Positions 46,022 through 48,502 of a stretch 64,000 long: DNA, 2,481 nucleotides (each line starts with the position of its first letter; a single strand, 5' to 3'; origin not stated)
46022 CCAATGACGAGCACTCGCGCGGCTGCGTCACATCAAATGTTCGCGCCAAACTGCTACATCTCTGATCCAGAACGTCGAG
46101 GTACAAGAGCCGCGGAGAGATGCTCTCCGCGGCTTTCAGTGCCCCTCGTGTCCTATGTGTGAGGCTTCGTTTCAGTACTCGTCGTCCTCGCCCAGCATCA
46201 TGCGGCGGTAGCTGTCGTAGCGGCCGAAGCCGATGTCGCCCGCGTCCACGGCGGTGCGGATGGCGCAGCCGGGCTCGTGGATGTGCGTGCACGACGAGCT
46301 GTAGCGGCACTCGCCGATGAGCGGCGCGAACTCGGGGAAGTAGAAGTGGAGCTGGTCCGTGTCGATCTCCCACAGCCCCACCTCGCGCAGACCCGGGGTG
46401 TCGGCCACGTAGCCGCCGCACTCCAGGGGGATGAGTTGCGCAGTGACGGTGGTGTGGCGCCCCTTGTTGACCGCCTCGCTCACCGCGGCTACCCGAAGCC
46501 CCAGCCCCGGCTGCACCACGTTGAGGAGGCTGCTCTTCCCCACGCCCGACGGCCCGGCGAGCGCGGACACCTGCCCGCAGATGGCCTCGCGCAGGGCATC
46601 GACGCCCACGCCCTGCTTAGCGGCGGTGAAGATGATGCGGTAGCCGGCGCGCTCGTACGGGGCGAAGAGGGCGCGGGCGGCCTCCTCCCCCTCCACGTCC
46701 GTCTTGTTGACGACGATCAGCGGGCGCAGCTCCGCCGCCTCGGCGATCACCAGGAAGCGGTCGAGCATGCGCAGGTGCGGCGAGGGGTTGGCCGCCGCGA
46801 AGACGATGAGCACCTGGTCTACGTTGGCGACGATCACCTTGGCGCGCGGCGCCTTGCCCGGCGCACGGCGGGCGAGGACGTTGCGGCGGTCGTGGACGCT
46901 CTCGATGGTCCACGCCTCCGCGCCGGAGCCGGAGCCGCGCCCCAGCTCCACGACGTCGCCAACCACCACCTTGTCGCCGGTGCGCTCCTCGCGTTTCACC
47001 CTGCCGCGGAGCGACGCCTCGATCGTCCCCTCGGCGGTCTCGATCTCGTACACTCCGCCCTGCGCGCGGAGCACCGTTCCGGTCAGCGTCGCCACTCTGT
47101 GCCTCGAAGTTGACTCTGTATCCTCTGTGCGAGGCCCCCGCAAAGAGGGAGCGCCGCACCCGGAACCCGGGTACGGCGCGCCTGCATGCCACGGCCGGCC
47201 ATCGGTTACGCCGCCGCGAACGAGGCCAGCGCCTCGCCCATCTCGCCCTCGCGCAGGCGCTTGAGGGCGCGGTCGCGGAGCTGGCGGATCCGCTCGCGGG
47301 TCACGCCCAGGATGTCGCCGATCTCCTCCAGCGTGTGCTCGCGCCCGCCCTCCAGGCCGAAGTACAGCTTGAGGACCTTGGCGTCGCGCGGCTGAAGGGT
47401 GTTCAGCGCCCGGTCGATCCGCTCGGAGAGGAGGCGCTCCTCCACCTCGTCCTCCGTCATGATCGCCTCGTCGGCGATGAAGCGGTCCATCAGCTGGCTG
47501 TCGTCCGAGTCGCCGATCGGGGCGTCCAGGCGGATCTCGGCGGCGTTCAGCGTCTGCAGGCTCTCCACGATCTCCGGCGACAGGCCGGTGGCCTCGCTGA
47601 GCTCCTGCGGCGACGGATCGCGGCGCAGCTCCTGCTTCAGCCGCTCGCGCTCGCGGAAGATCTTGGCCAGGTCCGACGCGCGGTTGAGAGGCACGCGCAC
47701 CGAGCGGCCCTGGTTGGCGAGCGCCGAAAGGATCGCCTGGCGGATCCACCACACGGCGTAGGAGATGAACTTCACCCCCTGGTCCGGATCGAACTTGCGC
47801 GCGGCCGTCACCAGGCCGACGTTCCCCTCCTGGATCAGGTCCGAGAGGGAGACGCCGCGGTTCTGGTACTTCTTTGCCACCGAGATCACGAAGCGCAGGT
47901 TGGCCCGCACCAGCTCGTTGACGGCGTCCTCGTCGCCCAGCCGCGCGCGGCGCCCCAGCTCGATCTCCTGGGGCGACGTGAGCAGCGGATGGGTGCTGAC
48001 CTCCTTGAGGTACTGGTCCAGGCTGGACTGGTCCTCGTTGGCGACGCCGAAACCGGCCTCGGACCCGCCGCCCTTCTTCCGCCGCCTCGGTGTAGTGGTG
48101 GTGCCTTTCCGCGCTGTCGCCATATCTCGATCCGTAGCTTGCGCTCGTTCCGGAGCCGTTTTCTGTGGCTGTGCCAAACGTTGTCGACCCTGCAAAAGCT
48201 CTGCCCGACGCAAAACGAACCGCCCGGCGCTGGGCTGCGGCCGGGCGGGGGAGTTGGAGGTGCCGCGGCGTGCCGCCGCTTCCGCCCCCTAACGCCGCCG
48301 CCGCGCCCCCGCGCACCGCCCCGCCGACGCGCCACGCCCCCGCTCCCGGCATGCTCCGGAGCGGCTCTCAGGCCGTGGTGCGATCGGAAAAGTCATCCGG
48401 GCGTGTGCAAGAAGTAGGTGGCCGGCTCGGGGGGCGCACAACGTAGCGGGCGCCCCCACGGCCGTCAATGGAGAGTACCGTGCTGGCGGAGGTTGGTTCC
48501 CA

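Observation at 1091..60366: Dispersed 8-nt tandem arrays (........)n occur as long-range inverted pairs that bracket whole intergenic spacers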

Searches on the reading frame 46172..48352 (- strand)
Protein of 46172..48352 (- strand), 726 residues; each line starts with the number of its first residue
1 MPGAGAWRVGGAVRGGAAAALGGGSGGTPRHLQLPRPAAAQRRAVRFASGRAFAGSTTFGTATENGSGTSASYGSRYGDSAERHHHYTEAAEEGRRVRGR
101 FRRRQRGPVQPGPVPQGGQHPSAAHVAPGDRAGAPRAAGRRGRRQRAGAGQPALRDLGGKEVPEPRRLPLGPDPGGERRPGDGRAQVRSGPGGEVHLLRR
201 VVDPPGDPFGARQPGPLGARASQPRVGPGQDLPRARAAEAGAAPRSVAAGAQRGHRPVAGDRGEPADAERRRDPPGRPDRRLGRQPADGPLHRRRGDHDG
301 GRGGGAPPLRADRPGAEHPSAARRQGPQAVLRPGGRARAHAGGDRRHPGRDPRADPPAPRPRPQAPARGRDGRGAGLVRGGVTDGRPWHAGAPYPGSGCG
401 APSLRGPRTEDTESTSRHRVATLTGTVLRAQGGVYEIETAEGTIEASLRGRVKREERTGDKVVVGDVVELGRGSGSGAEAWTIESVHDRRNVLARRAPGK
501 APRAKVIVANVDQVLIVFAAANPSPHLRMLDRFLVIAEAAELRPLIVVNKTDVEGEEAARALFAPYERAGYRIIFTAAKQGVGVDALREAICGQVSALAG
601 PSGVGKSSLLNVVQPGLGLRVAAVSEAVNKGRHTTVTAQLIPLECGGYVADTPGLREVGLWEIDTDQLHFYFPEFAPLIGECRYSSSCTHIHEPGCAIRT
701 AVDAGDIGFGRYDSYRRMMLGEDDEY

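Call 51: search_protein_families(library=pfam, proteins=[window:46172-48352:-])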
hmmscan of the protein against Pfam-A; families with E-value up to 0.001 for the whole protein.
window:46172-48352:- (726 aa): 2 families
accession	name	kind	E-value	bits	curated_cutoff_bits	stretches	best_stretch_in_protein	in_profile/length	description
PF03193.22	RsgA_GTPase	-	5.1e-54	183.1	30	1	486-661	1-174/174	RsgA GTPase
PF16745.11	RsgA_N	-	1.4e-06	28.4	27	1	424-470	1-44/54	RsgA N-terminal domain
